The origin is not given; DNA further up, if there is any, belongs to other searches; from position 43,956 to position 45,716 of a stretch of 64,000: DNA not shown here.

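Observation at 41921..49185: Five-gene, tightly packed operon of uncharacterised surface or secreted proteins on the island, two of which lack export signals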

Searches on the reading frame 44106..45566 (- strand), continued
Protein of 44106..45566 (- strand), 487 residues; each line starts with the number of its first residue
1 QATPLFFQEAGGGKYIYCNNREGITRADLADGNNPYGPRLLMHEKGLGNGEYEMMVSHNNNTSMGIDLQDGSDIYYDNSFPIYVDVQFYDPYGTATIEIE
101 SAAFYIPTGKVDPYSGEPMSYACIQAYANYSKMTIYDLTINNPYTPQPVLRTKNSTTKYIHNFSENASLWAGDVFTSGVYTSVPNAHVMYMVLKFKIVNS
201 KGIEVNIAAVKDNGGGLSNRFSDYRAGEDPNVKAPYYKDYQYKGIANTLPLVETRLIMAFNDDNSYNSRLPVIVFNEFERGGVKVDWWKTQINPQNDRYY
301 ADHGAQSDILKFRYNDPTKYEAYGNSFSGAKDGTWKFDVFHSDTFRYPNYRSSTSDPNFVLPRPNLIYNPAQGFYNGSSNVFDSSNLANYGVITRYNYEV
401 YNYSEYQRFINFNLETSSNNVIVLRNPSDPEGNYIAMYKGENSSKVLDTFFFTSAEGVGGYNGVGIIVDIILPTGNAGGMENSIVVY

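Call 63: fold_search(model_id=the predicted structure, library=viral)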
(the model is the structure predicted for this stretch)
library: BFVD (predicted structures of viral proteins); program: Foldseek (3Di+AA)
matches with E <= 10: 1658; with E <= 0.001: 23
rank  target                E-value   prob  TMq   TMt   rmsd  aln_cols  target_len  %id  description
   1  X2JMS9                1.5e-05  0.47  0.13  0.08  28.7       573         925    8  Minor structural protein [Bacillus phage Bcp1]
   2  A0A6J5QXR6            2.7e-05  0.72  0.15  0.10  31.9       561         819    8  Uncharacterized protein [uncultured Caudovirales phage]
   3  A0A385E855            6.1e-05  0.30  0.12  0.05  29.0       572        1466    8  Minor structural protein [Bacillus phage Hobo]
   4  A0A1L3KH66            7.2e-05  0.41  0.13  0.10  24.8       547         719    9  (no name in the UniProt tables at hand)
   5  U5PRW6                7.2e-05  0.30  0.12  0.08  31.4       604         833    9  Uncharacterized protein [Bacillus phage BigBertha]
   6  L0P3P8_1              1.1e-04  0.44  0.13  0.09  25.6       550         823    8  Putative host specificity protein [Streptococcus phage TP-J34]
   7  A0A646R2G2            1.3e-04  0.60  0.17  0.14  25.1       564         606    9  Structural polyprotein 2 [Picornavirales sp.]
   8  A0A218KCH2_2          1.7e-04  0.41  0.14  0.09  33.4       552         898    8  (no name in the UniProt tables at hand)
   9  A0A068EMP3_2          1.7e-04  0.35  0.11  0.05  25.1       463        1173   10  Putative tail protein [Bacillus phage CP-51]
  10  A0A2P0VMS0            1.8e-04  0.66  0.13  0.08  26.8       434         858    8  Putative galactose-binding domain-containing protein [Tetraselmis virus 1]
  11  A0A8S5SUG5            2.8e-04  0.89  0.15  0.15  17.6       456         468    7  Leucine rich repeat protein [Siphoviridae sp. ctqPo10]
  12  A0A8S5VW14            2.9e-04  0.23  0.11  0.07  21.2       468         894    8  (no name in the UniProt tables at hand)
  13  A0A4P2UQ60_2          3.9e-04  0.33  0.12  0.08  43.2       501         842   12  (no name in the UniProt tables at hand)
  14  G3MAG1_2              5.1e-04  0.41  0.15  0.08  22.7       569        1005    9  Gp420 [Bacillus phage G]
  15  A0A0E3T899            5.7e-04  0.18  0.12  0.10  66.5       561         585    9  Galactose binding protein [Gordonia phage Gsput1]
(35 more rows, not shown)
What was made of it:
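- On Phage structural or receptor-binding proteins: BFVD matches have TM <= 0.17 (call 63).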

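Call 64: search_solved_structures(query=A3, max_evalue=10)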
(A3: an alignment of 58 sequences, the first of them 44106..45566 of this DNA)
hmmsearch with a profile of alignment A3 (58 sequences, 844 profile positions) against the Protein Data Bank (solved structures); distinct sequences matched with E-value up to 10: 11.
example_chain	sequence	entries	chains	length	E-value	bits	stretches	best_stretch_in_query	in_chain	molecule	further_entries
6ezz_A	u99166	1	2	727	2.1e-05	26.4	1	749-822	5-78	Primary amine oxidase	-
1d6u_A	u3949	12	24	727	2.1e-05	26.4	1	749-822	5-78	COPPER AMINE OXIDASE | AMINE OXIDASE | PRIMARY AMINE OXIDASE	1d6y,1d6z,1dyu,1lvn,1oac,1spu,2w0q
1jrq_A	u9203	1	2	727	2.1e-05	26.4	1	749-822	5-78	Copper amine oxidase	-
6grr_B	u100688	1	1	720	4.9e-05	25.2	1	751-822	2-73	Amine oxidase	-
1qal_A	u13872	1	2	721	4.9e-05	25.2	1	751-822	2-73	COPPER AMINE OXIDASE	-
1qaf_A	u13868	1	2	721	4.9e-05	25.2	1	751-822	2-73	PROTEIN (COPPER AMINE OXIDASE)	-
1qak_A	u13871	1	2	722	5e-05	25.2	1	751-822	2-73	COPPER AMINE OXIDASE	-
6grr_A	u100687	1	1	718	7.2e-05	24.6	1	751-822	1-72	Amine oxidase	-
3gah_A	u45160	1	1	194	0.65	11.6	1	130-202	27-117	Cobalamin adenosyltransferase PduO-like protein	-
8imd_A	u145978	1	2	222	0.72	11.4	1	796-838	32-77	Cu/Zn-Superoxide dismutase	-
3gaj_A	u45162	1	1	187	0.83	11.2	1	130-197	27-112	Cobalamin adenosyltransferase PduO-like protein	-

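Call 72: search_protein_families(library=pfam, alignment_id=A3, max_evalue=0.1)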
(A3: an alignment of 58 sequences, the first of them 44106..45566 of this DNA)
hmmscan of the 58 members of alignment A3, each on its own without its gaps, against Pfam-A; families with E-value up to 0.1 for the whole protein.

A. member 1, window:44106-45566:- (487 aa): 0 families

B. families by the number of members that match (of 58 scanned): 21 families
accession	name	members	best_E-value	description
PF07833.16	Cu_amine_oxidN1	36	5.1e-38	Copper amine oxidase N-terminal domain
PF00395.25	SLH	12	1.8e-20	S-layer homology domain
PF06280.18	fn3_5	4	4.6e-05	Fn3-like domain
PF00754.31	F5_F8_type_C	3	0.0032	F5/8 type C domain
PF11699.14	CENP-C_C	2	0.0086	Mif2/CENP-C like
PF10547.14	P22_AR_N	2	0.023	P22_AR N-terminal domain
PF12690.13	BsuPI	2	0.058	Intracellular proteinase inhibitor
PF06030.18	WxLIP_PGBD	1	0.00093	WxL Interacting Protein, peptidoglycan binding domain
PF09314.17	DUF1972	1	0.018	Domain of unknown function (DUF1972)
PF21621.3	MPI_cupin_dom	1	0.021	Mannose-6-phosphate isomerase, cupin domain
PF00114.24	Pilin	1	0.025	Pilin (bacterial filament)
PF14016.12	DUF4232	1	0.029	Domain of unknown function (DUF4232)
PF11850.13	DUF3370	1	0.034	Protein of unknown function (DUF3370)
PF08139.17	LPAM_1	1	0.038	Prokaryotic membrane lipoprotein lipid attachment site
PF06835.18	LptC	1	0.045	Lipopolysaccharide-assembly, LptC-related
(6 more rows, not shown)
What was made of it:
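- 36 of 58 family members carry Cu_amine_oxidN1 and 12 carry SLH, as alternatives (call 72). The core co-occurs with F5_F8_type_C and fn3_5 modules (call 72).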

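Call 82: find_encoding_contigs(protein=P0055, flank=6000, max_places=2)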
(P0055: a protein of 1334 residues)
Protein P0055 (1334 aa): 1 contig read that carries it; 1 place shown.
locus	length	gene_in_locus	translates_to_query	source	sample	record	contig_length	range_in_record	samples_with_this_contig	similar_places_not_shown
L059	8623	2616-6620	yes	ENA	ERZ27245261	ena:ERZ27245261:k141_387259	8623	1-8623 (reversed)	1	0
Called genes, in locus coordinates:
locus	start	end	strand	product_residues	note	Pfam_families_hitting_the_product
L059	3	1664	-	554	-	?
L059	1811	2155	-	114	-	PF12844:HTH_19, PF13560:HTH_31 (weak), PF01381:HTH_3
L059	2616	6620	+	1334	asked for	-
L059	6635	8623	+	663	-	?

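Call 83: find_encoding_contigs(protein=P0083, flank=6000, max_places=2)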
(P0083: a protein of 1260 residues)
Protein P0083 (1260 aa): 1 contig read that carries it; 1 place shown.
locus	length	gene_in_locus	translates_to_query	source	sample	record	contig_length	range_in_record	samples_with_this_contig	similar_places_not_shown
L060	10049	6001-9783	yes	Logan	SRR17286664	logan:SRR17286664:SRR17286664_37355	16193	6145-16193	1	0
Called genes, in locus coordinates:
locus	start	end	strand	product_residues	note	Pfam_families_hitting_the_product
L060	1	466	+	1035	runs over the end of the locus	PF25390:WD40_RLD, PF00415:RCC1, PF13540:RCC1_2, PF00415:RCC1, PF13540:RCC1_2, PF13290:CHB_HEX_C_1, PF13287:Fn3_assoc, PF00395:SLH, +1 more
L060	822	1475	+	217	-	-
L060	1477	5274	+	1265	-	PF00415:RCC1, PF13540:RCC1_2, PF25390:WD40_RLD, PF00415:RCC1, PF13540:RCC1_2, PF00415:RCC1, PF13540:RCC1_2, PF00415:RCC1, +26 more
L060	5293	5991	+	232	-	-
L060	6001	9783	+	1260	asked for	PF00395:SLH (faint)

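Call 84: find_encoding_contigs(protein=P0063, flank=6000, max_places=2)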
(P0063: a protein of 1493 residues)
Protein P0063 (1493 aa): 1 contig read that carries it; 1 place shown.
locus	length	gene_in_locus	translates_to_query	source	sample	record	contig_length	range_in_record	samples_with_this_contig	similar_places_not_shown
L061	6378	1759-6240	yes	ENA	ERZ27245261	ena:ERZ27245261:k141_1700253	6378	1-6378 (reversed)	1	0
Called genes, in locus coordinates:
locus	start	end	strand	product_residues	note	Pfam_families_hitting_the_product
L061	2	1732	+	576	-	?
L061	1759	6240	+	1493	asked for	PF13402:Peptidase_M60 (weak)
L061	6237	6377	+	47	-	?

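Call 89: search_dna_similar(query=window:44106-45566:-, collection=phages, mode=protein, max_evalue=0.001, max_rows=10)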
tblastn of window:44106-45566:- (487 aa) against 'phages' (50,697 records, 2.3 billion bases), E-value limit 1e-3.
No match.
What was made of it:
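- On Phage structural or receptor-binding proteins: No tblastn hit in 50,697 phage records (call 89).
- Tried and rejected: No phage hit (call 89).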

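Call 91: search_dna_similar(query=window:44106-45566:-, collection=plasmids, mode=protein, max_evalue=0.001, max_rows=10)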
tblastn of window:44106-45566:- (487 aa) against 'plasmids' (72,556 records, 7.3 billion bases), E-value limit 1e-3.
Records with a match: 1; places in all: 1; records where one place covers at least 80% of the query: 1.
Best place of each record, by identity: <60% 1.
By first word of the organism name: Monoglobus 1.
By predicted mobility (MOB-suite, as given by PLSDB): non-mobilizable 1.
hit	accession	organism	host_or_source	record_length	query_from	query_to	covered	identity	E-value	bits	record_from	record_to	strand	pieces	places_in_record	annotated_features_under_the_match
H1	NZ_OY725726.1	Monoglobus pectinilyticus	-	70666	1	425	87%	25.2%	3e-12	77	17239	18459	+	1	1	S8 family serine peptidase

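Call 92: get_annotated_region(hit=H1, flank=6000)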
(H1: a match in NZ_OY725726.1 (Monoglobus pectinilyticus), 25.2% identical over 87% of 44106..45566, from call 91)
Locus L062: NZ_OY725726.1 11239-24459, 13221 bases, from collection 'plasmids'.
description: Monoglobus pectinilyticus strain Ruminococcaceae species TSDC17.2-1.2 plasmid 2, complete sequence
organism: Monoglobus pectinilyticus (NCBI taxid 1981510)
taxonomy: Bacteria; Bacillota; Clostridia; Monoglobales; Monoglobaceae; Monoglobus; Monoglobus pectinilyticus
host: -; source: -; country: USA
typing (MOB-suite, as given by PLSDB): non-mobilizable
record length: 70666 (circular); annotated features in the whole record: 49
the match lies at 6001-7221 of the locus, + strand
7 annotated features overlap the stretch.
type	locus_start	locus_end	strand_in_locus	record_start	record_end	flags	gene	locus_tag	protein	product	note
CDS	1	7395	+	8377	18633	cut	-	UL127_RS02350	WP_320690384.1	S8 family serine peptidase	GO:0006508 - proteolysis [Evidence IEA]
CDS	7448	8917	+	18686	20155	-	-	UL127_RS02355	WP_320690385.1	stalk domain-containing protein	-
CDS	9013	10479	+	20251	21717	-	-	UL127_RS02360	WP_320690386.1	stalk domain-containing protein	-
CDS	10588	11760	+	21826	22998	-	-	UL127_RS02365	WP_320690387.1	hypothetical protein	-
CDS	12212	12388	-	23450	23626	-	-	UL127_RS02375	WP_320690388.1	barstar family protein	-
CDS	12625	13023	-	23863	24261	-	-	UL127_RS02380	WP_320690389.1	hypothetical protein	-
CDS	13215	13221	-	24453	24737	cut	-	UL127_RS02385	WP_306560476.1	hypothetical protein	-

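Call 98: search_protein_families(library=pfam, proteins=[P0127, P0074, P0098, P0108], max_evalue=0.0001)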
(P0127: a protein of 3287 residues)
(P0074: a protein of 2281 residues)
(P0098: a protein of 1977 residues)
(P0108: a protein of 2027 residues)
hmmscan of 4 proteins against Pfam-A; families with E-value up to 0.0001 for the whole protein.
P0127 (3287 aa): 6 families
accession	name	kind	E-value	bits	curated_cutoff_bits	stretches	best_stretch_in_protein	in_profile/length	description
PF25390.1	WD40_RLD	-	1.6e-85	288.1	150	2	519-819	26-346/363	RCC1-like domain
PF00415.24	RCC1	-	1.5e-71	237.2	21.7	6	542-589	1-50/50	Regulator of chromosome condensation (RCC1) repeat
PF13540.12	RCC1_2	-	2.1e-60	199.6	22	5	527-555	2-30/30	Regulator of chromosome condensation (RCC1) repeat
PF00082.27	Peptidase_S8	-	3.7e-41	141.8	21.8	1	244-452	1-255/288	Subtilase family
PF25384.1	Alsin_RLD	-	5.5e-06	26.4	100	0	546-644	245-351/405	Alsin RCC1-like domain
PF17829.7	GH115_C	-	4.4e-05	23.8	24.1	0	1452-1566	34-162/172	Glycosyl hydrolase family 115 C-terminal domain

P0074 (2281 aa): 7 families
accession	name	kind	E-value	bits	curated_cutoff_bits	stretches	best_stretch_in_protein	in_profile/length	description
PF25390.1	WD40_RLD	-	4.1e-117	392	150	3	576-843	35-325/363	RCC1-like domain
PF00415.24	RCC1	-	2e-75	249.6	21.7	5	1118-1169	2-50/50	Regulator of chromosome condensation (RCC1) repeat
PF13540.12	RCC1_2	-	4.8e-69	227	22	5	674-703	1-30/30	Regulator of chromosome condensation (RCC1) repeat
PF20578.4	aBig_2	-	3.4e-17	62.4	27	1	1269-1336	20-87/89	Atrophied bacterial Ig domain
PF25384.1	Alsin_RLD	-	3.3e-13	50.1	100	0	673-744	276-338/405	Alsin RCC1-like domain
PF25210.1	Kelch_FKB95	-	1.9e-10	41.3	70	1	453-567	32-160/268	FKB95, Kelch-repeats domain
PF07646.21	Kelch_2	-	8.1e-05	22.8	21.3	0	458-496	5-48/48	Kelch motif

P0098 (1977 aa): 11 families
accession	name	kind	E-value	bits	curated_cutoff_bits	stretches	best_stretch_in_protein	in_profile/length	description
PF00082.27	Peptidase_S8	-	1.3e-60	205.6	21.8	1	132-396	1-277/288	Subtilase family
PF01344.31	Kelch_1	-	4.3e-43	144.9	20.1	4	474-515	4-46/46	Kelch motif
PF13964.12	Kelch_6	-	3.8e-29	100.1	25.3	3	474-516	4-48/50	Kelch motif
PF07646.21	Kelch_2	-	4.7e-28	96.1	21.3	1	426-469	3-48/48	Kelch motif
PF24681.1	Kelch_KLHDC2_KLHL20_DRC7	-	2.1e-26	93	50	2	510-653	44-193/221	KLHDC2/KLHL20/DRC7 Kelch-repeats domain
PF13418.12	Kelch_4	-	4.2e-24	84.7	21.6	1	520-562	4-48/49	Galactose oxidase, central domain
PF24981.1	Beta-prop_ATRN-LZTR1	-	5.3e-21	75.6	50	1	437-704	1-287/289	Attractin/LZTR1 beta-propeller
PF25210.1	Kelch_FKB95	-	2.5e-18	67.1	70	2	525-635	40-155/268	FKB95, Kelch-repeats domain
PF24996.1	NANM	-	6.8e-16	58.5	45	1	524-593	60-138/350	N-acetylneuraminate epimerase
PF13415.12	Kelch_3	-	1.5e-12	47.8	22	0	527-562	1-37/48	Galactose oxidase, central domain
PF13854.13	Kelch_HCF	-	3.6e-06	26.9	113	0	570-710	23-156/345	Host cell factor, Kelch-repeats domain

P0108 (2027 aa): 11 families
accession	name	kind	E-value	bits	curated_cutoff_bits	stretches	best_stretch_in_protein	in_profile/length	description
PF00082.27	Peptidase_S8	-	4.4e-48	164.5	21.8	1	158-417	2-281/288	Subtilase family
PF01344.31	Kelch_1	-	1.6e-44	149.4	20.1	4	444-488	2-46/46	Kelch motif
PF13964.12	Kelch_6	-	1.2e-32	111.3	25.3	3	445-490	3-49/50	Kelch motif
PF24681.1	Kelch_KLHDC2_KLHL20_DRC7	-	3.4e-30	105.4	50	2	500-714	9-221/221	KLHDC2/KLHL20/DRC7 Kelch-repeats domain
PF24981.1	Beta-prop_ATRN-LZTR1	-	6.2e-24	85.2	50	1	435-650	30-282/289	Attractin/LZTR1 beta-propeller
PF25210.1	Kelch_FKB95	-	7.1e-22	78.7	70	2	580-654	30-104/268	FKB95, Kelch-repeats domain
PF13418.12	Kelch_4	-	1.1e-21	76.9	21.6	1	544-580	11-48/49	Galactose oxidase, central domain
PF07646.21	Kelch_2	-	9e-20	70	21.3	0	444-488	2-48/48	Kelch motif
PF13415.12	Kelch_3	-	1.4e-12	47.9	22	1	545-575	1-32/48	Galactose oxidase, central domain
PF24996.1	NANM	-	4.1e-11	42.8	45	0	523-604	40-128/350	N-acetylneuraminate epimerase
PF13854.13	Kelch_HCF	-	1.2e-10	41.7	113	0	542-608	197-265/345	Host cell factor, Kelch-repeats domain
